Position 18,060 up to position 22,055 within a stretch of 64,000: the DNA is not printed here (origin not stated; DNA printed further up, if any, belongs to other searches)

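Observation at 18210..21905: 1231-aa protein: disulfide-rich ectodomain, glycine-zipper four-helix membrane core, second Cys module and four beta-sandwich-like repeats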

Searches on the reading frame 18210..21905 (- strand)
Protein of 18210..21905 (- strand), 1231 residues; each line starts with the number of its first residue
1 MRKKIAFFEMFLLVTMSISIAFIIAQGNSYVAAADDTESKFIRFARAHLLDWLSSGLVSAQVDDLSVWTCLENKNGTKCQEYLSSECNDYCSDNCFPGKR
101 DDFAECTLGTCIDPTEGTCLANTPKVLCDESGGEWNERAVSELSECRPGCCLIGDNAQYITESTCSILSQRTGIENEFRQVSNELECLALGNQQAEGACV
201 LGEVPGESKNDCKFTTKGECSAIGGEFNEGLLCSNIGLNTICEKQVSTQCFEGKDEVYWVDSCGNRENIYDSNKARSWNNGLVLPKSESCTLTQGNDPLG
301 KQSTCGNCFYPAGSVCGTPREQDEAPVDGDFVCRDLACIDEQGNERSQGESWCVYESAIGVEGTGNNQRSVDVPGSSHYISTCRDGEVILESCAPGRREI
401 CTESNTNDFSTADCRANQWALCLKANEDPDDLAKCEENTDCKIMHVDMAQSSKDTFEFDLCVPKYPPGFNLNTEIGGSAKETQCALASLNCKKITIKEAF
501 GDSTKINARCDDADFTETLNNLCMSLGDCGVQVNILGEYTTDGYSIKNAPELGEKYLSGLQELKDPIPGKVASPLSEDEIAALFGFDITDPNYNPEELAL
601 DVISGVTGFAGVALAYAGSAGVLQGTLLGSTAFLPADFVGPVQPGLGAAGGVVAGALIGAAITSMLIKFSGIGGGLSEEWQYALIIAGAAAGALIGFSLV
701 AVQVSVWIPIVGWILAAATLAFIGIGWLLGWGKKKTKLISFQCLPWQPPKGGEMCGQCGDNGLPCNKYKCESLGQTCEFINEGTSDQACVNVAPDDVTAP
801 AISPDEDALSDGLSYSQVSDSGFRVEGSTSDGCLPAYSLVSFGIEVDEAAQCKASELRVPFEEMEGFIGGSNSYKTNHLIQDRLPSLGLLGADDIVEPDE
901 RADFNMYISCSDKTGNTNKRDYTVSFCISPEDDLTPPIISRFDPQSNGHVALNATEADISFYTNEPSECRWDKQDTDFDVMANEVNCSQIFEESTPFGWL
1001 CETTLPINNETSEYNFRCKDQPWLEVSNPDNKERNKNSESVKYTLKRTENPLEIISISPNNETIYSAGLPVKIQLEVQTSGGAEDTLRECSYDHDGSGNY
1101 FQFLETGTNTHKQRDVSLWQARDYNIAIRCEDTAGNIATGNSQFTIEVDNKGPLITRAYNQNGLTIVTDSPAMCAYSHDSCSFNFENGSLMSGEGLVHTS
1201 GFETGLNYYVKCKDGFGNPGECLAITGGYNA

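Call 4: search_protein_families(library=pfam, proteins=[window:18210-21905:-], max_evalue=0.1)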
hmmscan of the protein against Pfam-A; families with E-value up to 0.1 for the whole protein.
window:18210-21905:- (1231 aa): 1 family
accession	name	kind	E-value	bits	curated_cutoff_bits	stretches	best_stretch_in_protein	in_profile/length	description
PF19077.6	Big_13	-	0.048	14.6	27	0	1118-1149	71-101/102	Bacterial Ig-like domain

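Call 10: find_homologous_proteins(query=window:18210-21905:-, max_evalue=0.001)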
Query window:18210-21905:- (1231 aa): 629 proteins with E <= 0.001 among 6784 candidates; the best 120 are listed.
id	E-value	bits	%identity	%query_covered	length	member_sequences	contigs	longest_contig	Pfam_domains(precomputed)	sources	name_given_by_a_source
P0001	0.0e+0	2884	100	100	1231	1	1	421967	-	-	-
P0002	0.0e+0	1584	55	100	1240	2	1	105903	-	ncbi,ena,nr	ncbi:MAG: hypothetical protein IIA87_02045 [Nanoarchaeota archaeon]|nr:hypothetical protein [Nanoarc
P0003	0.0e+0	1305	47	99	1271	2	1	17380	-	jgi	-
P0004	0.0e+0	1281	48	100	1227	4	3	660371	-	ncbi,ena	-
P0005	0.0e+0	1265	46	100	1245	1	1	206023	-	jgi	-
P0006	0.0e+0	1260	47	100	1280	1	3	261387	-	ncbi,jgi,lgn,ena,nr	ncbi:hypothetical protein COU60_00310 [Candidatus Pacearchaeota archaeon CG10_big_fil_rev_8_21_14_0_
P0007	0.0e+0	1258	46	100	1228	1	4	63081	-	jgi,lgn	jgi:hypothetical protein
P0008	0.0e+0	1218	47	100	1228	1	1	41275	-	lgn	-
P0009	0.0e+0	1213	45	100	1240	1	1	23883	-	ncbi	-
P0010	0.0e+0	1211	46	100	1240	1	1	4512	-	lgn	-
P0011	0.0e+0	1206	44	100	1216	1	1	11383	-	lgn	-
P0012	0.0e+0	1203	47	100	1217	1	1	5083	-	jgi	jgi:hypothetical protein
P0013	0.0e+0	1203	44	100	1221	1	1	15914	-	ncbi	-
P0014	0.0e+0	1185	44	100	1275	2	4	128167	-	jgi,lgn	jgi:hypothetical protein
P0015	0.0e+0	1184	46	100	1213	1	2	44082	-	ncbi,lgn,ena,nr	ncbi:hypothetical protein AUJ84_00195 [Candidatus Pacearchaeota archaeon CG1_02_32_132]|nr:MAG: hypo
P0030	0.0e+0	1126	43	100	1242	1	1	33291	PF19077.7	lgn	-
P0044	0.0e+0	1074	44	100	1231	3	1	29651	-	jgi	-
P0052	0.0e+0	1040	41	51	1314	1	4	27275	PF19077.7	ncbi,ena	-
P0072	6.9e-288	976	41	100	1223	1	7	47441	PF19077.7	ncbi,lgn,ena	ncbi:MAG: glycine zipper family protein [Nanoarchaeota archaeon]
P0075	3.7e-285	967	41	100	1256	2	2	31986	PF15418.13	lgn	-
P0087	4.1e-279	947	41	100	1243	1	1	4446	PF15418.13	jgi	jgi:hypothetical protein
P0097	2.5e-271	922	39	100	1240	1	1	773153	-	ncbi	-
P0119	2.0e-260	885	43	46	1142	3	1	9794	-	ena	-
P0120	1.9e-259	882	39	99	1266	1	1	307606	-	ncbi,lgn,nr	ncbi:MAG: hypothetical protein Q7S27_06970 [Nanoarchaeota archaeon]|nr:hypothetical protein [Nanoarc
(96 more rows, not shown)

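Call 11: search_solved_structures(query=window:18210-21905:-, max_evalue=1)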
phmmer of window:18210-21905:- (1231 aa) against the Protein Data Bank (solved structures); distinct sequences matched with E-value up to 1: 1.
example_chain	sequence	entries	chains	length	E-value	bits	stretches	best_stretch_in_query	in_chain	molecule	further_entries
7t7i_B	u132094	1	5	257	0.062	14.1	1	765-815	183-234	Nuclear egress protein 1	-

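Call 17: find_encoding_contigs(protein=P0004, flank=8000, max_places=2)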
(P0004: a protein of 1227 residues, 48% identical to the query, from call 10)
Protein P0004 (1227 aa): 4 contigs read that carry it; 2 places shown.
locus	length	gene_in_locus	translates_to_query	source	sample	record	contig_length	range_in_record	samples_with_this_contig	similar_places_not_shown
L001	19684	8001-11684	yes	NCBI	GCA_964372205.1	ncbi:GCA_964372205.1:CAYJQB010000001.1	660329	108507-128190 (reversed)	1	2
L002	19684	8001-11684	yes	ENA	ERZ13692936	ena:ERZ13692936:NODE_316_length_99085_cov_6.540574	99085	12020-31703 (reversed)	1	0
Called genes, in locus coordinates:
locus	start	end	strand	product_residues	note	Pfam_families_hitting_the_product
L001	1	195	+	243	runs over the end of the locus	PF00565:SNase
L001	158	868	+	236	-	-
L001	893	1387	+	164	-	PF27325:MJ0538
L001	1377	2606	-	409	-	-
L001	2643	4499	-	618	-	-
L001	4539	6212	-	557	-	PF01896:DNA_primase_S (faint)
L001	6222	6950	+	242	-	PF00705:PCNA_N, PF02747:PCNA_C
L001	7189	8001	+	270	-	-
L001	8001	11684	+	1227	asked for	-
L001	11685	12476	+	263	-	-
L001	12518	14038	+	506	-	-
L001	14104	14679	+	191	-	-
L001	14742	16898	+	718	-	-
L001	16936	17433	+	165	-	-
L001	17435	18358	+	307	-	-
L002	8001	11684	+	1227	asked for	-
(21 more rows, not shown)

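Call 18: find_encoding_contigs(protein=P0097, flank=8000, max_places=1)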
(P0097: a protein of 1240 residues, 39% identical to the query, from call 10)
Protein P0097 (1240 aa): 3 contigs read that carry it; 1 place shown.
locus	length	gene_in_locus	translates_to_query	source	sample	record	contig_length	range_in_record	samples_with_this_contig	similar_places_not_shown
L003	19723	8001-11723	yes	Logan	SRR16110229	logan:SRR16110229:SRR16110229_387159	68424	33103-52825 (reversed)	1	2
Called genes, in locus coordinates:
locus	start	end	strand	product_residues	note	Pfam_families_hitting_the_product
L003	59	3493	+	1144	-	PF13385:Laminin_G_3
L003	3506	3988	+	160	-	PF07705:CARDB (weak)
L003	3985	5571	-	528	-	PF21686:LigD_Prim-Pol (faint), PF01896:DNA_primase_S (faint)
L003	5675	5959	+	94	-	-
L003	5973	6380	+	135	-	-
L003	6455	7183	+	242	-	PF00705:PCNA_N, PF02747:PCNA_C (weak)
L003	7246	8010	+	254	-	-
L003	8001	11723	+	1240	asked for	-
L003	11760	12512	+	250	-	-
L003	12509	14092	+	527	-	-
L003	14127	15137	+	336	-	PF00953:Glycos_transf_4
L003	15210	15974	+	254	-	-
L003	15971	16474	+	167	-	-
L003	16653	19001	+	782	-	PF19077:Big_13 (faint), PF15418:DUF4625 (faint)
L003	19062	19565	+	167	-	-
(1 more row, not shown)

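Call 19: find_encoding_contigs(protein=P0120, flank=8000, max_places=1)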
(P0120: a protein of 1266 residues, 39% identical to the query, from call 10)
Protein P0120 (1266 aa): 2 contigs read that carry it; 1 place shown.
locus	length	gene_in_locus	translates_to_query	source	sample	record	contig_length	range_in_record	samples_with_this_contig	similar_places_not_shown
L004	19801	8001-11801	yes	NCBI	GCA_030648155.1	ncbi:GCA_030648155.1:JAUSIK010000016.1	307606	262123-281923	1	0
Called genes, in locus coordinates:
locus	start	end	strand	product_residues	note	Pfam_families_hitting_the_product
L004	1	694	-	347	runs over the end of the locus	PF01594:AI-2E_transport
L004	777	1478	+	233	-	-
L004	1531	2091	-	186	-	PF00561:Abhydrolase_1 (faint), PF06821:Ser_hydrolase, PF12697:Abhydrolase_6 (weak)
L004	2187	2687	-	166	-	-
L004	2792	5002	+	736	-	-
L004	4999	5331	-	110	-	-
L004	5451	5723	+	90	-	-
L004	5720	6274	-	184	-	PF02572:CobA_CobO_BtuR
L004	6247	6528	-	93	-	-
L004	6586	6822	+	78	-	PF13412:HTH_24 (weak), PF04703:FaeA (weak)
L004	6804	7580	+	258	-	-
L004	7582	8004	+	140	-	PF00583:Acetyltransf_1, PF13673:Acetyltransf_10, PF13508:Acetyltransf_7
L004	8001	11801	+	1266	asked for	-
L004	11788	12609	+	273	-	-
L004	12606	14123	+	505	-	-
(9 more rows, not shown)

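Call 30: search_protein_representatives(protein=window:18213-21812:-)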
Query: 1200 residues. Proteins with E-value up to 0.001 (for the whole library): 2642; up to 1e-10: 2161; up to 1e-30: 1503. The best 150 are listed.
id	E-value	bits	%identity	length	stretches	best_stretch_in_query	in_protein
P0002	0.0e+00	1557.7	56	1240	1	4-1198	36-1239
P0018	0.0e+00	1168.3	49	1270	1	5-1197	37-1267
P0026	0.0e+00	1120.1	49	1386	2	331-1197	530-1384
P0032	0.0e+00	1099.1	46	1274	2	572-1194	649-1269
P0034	0.0e+00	1087.0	46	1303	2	335-1197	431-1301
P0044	0.0e+00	1048.1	47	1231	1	7-1198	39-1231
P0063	1.3e-287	973.8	45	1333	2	296-1198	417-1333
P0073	1.6e-286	970.2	45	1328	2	31-997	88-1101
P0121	5.4e-284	961.8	43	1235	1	7-1199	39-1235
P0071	3.7e-283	959.0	43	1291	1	6-1197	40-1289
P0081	2.5e-278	943.0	43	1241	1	4-1198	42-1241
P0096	1.4e-269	914.0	43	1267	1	22-1191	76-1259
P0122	1.6e-268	910.6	43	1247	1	30-1197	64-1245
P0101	8.4e-264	894.9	42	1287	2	611-1194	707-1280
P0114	2.0e-260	883.7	41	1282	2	19-665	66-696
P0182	1.8e-192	658.6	41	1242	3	617-1193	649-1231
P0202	2.2e-183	628.5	37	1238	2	277-1193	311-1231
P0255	6.1e-161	554.2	37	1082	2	696-1193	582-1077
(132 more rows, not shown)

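Call 31: predict_structure(alignment_id=A1)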
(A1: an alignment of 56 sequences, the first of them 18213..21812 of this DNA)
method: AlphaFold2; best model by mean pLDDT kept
length: 1200 residues; sequences in the alignment: 56
mean_pLDDT: 82.7   pTM: 0.64
mean pLDDT of the five models: 82.7, 82.2, 78.7, 78.0, 77.9
residues with pLDDT >= 90: 515; 70-90: 516; 50-70: 86; < 50: 83
segments of 3 or more residues with pLDDT < 50: 1-6, 24-33, 573-625, 670-674, 995-998, 1198-1200
pLDDT, mean of each block of 10 residues (from residue 1): 50 75 42 70 88 88 87 89 86 90 88 86 79 86 83 74 84 84 87 87 90 88 89 90 73 84 74 87 88 88 90 90 95 95 96 92 91 86 91 87 93 90 86 91 65 90 78 81 96 96 94 92 94 93 85 70 64 42 37 28 30 32 54 71 73 76 60 53 77 78 81 95 94 94 95 91 92 92 92 92 88 94 92 88 91 79 63 94 93 90 80 86 90 91 92 86 83 91 92 56 82 92 95 84 94 88 77 85 84 92 92 87 88 91 93 90 92 88 86 68
secondary structure, 60 per line:
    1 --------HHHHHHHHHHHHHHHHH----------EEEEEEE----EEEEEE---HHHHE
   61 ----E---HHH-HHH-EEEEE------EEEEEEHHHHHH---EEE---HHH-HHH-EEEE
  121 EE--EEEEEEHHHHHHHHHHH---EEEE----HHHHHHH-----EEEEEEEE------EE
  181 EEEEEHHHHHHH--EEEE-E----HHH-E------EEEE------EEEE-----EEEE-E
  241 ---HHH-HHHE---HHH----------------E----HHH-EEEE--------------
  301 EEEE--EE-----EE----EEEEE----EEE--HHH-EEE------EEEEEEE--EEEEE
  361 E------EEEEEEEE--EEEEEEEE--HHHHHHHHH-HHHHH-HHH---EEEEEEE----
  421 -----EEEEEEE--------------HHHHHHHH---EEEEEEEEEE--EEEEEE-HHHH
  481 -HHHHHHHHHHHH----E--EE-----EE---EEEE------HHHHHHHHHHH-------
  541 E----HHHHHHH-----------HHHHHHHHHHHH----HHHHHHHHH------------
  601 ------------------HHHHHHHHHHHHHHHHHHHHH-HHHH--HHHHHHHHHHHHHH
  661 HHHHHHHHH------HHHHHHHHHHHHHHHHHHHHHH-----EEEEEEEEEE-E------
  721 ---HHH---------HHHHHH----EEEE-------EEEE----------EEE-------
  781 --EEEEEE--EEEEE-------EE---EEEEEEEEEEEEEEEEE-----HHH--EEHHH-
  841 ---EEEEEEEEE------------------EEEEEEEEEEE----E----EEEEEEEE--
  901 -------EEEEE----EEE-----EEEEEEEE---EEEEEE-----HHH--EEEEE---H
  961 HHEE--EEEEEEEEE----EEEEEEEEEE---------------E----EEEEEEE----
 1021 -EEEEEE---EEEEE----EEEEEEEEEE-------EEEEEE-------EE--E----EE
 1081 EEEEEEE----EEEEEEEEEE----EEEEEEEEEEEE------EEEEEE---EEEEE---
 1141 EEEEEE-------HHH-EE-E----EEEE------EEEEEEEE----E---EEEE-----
elements in order (helices of 4 or more, strands of 3 or more residues): H9-25 E36-42 E47-52 H56-59 E77-81 E88-93 H94-99 E103-105 E117-122 E125-130 H131-141 E145-148 H153-159 E165-172 E179-185 H186-192 E195-198 E216-219 E226-229 E235-238 E283-286 E301-304 E320-324 E329-331 E338-340 E347-353 E356-361 E368-375 E378-385 H388-396 H398-402 E410-416 E426-432 H447-454 E458-467 E470-475 H477-480 H482-493 E513-516 H523-533 H546-552 H564-575 H580-588 H619-639 H641-644 H647-669 H676-697 E703-712 H736-741 E746-749 E757-760 E771-773 E783-788 E791-795 E808-824 E844-852 E871-881 E891-898 E908-912 E917-919 E925-932 E936-941 E952-956 E967-975 E980-989 E1010-1016 E1022-1027 E1031-1035 E1040-1049 E1057-1062 E1079-1087 E1092-1101 E1106-1117 E1124-1129 E1133-1137 E1141-1146 E1166-1169 E1176-1183 E1192-1195
